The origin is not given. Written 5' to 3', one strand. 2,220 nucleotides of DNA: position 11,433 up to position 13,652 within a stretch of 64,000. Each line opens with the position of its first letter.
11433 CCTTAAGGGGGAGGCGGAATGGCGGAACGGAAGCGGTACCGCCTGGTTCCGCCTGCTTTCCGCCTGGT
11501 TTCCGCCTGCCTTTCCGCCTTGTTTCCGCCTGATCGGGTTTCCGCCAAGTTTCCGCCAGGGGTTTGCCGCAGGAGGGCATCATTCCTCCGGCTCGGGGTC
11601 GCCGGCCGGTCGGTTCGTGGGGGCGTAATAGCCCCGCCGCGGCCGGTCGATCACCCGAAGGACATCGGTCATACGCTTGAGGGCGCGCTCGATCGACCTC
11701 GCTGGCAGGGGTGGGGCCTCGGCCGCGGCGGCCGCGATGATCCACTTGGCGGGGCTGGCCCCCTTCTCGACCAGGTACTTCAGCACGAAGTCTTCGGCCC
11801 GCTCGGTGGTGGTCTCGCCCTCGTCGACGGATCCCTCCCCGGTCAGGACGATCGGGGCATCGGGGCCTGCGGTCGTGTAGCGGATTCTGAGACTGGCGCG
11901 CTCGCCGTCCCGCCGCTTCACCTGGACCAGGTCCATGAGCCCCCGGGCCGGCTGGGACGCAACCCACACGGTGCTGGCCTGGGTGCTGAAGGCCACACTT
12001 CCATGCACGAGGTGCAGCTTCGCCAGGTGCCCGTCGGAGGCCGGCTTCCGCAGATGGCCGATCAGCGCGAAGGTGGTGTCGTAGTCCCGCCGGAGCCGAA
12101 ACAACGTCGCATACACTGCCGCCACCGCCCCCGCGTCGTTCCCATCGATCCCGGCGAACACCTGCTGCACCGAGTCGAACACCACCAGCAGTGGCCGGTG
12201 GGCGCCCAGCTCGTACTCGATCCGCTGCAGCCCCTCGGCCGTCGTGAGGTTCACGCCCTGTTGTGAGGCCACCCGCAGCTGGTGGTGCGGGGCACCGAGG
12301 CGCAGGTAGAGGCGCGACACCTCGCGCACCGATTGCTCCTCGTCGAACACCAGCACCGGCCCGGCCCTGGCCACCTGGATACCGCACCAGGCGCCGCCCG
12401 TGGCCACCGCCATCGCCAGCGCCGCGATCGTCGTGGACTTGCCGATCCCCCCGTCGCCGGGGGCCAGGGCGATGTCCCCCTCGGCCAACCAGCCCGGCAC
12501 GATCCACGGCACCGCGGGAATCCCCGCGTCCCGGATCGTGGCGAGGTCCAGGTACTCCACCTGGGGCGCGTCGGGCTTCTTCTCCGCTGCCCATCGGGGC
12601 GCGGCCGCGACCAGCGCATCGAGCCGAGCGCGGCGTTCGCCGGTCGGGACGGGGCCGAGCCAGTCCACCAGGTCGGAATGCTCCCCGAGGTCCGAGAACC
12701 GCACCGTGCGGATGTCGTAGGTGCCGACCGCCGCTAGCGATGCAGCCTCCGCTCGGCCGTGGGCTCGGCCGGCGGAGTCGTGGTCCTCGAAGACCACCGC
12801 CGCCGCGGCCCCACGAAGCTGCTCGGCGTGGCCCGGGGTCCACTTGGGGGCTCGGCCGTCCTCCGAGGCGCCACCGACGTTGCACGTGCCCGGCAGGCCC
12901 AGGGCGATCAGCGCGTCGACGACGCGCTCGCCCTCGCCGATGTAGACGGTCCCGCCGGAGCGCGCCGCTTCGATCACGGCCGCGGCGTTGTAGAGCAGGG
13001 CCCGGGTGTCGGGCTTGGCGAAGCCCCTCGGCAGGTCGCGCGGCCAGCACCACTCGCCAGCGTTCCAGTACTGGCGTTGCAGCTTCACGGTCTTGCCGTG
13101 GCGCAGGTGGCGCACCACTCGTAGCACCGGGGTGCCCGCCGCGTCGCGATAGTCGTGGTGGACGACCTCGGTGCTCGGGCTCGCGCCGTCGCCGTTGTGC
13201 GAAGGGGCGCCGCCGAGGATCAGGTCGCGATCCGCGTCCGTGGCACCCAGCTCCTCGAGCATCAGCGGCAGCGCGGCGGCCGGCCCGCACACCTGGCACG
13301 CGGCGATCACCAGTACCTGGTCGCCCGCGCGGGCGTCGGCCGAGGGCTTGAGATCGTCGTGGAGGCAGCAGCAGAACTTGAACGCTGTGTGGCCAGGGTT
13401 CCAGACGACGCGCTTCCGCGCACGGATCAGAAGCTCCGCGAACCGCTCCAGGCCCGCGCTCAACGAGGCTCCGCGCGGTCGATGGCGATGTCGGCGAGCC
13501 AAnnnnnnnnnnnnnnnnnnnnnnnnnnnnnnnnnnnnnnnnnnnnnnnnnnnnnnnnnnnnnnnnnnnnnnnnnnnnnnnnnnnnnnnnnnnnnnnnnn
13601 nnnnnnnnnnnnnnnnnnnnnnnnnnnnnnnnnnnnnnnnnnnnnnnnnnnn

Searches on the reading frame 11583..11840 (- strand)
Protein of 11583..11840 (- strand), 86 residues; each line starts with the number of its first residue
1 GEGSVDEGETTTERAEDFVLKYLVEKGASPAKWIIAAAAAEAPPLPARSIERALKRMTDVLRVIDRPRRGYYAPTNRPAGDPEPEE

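Call 69: predict_structure(alignment_id=A2)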
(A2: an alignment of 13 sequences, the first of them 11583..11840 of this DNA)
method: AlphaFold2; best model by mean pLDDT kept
length: 86 residues; sequences in the alignment: 13
mean_pLDDT: 82.6   pTM: 0.68
mean pLDDT of the five models: 82.6, 82.5, 81.8, 81.4, 81.2
residues with pLDDT >= 90: 48; 70-90: 19; 50-70: 13; < 50: 6
segments of 3 or more residues with pLDDT < 50: 1-4
pLDDT, mean of each block of 10 residues (from residue 1): 53 90 94 94 90 92 89 75 56
secondary structure, 60 per line:
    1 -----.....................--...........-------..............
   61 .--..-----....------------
elements in order: H6-26 H31-39 H47-61 E71-74

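Call 72: fold_search(model_id=the predicted structure, library=pdb)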
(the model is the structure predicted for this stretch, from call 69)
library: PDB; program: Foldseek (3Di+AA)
matches with E <= 10: 511; with E <= 0.001: 0
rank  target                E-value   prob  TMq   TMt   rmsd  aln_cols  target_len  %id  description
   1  9f26_C                1.8e-02  1.00  0.66  0.70   3.4        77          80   22  Crystal structure of the PriS_PriL-Rpa2WH ternary complex from P. abyssi (released 2024-12-04)
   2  9f27_MODEL_1_A        2.4e-02  1.00  0.67  0.62   3.5        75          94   21  Solution structure of the Pyrococcus abyssi Rpa2 winged-helix domain (released 2024-12-04)
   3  9j89_D                6.8e-02  1.00  0.62  0.81   1.9        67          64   16  zbp1 nucleic acid complex (released 2025-06-25)
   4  9j89_A                7.3e-02  1.00  0.62  0.82   1.9        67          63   16  zbp1 nucleic acid complex (released 2025-06-25)
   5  2lnb_MODEL_1_A        7.8e-02  0.99  0.56  0.60   3.7        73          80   19  Solution NMR structure of N-terminal domain (6-74) of human ZBP1 protein, Northeast Structural Genomics Consor (released 2012-01-18)
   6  3o2p_E                9.5e-02  0.99  0.64  0.64   3.7        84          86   19  A Dual E3 Mechanism for Rub1 Ligation to Cdc53: Dcn1(P)-Cdc53(WHB) (released 2010-09-15)
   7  9f2a_C                1.2e-01  1.00  0.62  0.82   1.7        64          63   23  Pyrococcus abyssi PolD in complex with Rpa2 winged-helix domain class 2 (composite map) (released 2024-12-04)
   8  2l4m_MODEL_1_A        1.4e-01  0.99  0.53  0.65   2.7        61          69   20  Solution structure of the Zbeta domain of human DAI and its binding modes to B- and Z-DNA (released 2011-04-13)
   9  6i8n_B                1.5e-01  0.95  0.61  0.48   4.6        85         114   18  Crystal structure of LmrR with V15 replaced by unnatural amino acid 4-amino-L-phenylalanine (released 2019-01-02)
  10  4ka4_B                1.7e-01  0.98  0.54  0.75   2.7        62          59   19  Crystal structure of a proteolytically defined Zbeta domain of human DAI (ZBP1, DLM-1) (released 2013-05-15)
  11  4ka4_D                1.7e-01  0.98  0.54  0.74   2.7        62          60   19  Crystal structure of a proteolytically defined Zbeta domain of human DAI (ZBP1, DLM-1) (released 2013-05-15)
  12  4kmf_A                1.7e-01  0.97  0.55  0.73   2.6        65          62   17  Crystal structure of Zalpha domain from Carassius auratus PKZ in complex with Z-DNA (released 2013-07-03)
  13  9qbc                  1.7e-01  0.97  0.61  0.51   4.6        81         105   16  Crystal structure of Brachyspira hampsonii PadR (released 2026-03-11)
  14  5wy5_B                2.1e-01  0.80  0.49  0.27   5.4        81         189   17  Crystal structure of MAGEG1 and NSE1 complex (released 2017-05-03)
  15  3o6b_F                2.4e-01  0.99  0.66  0.81   1.6        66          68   14  A Dual E3 Mechanism for Rub1 Ligation to Cdc53: Dcn1(P)-Cdc53(WHB) low resolution (released 2010-09-15)
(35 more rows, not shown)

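Call 90: search_protein_families(library=pfam, proteins=[window:11583-11840:-], max_evalue=10)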
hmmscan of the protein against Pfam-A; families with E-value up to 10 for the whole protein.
window:11583-11840:- (86 aa): 0 families

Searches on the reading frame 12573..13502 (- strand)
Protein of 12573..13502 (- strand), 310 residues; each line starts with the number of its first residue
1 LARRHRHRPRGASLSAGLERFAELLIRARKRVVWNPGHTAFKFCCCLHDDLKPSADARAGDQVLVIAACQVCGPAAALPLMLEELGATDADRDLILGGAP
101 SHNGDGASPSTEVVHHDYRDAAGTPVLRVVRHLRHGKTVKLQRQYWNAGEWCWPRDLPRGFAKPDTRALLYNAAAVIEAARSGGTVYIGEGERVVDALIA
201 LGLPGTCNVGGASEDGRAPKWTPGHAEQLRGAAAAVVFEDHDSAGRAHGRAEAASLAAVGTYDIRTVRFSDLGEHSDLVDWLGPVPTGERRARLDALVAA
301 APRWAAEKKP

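Call 89: search_solved_structures(query=window:12573-13502:-, max_evalue=10)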
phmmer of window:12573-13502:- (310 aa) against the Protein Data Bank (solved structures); distinct sequences matched with E-value up to 10: 5.
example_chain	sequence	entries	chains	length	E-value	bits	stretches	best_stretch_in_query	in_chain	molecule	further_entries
9hny_Cg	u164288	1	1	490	0.15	14.7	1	143-169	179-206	Mitochondrial SSU ribosomal protein 29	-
6hiv_Cg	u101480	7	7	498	0.15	14.7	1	143-169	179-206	mS29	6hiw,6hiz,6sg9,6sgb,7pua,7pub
7aor_r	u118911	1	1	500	0.31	13.7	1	143-168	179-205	mS29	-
7ane_r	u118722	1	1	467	0.38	13.4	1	143-167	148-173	mS29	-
7zjo_A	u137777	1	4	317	0.85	12.2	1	215-272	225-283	Lipase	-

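Call 90: search_protein_families(library=pfam, proteins=[window:12573-13502:-], max_evalue=10)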
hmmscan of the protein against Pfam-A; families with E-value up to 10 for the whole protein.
window:12573-13502:- (310 aa): 0 families
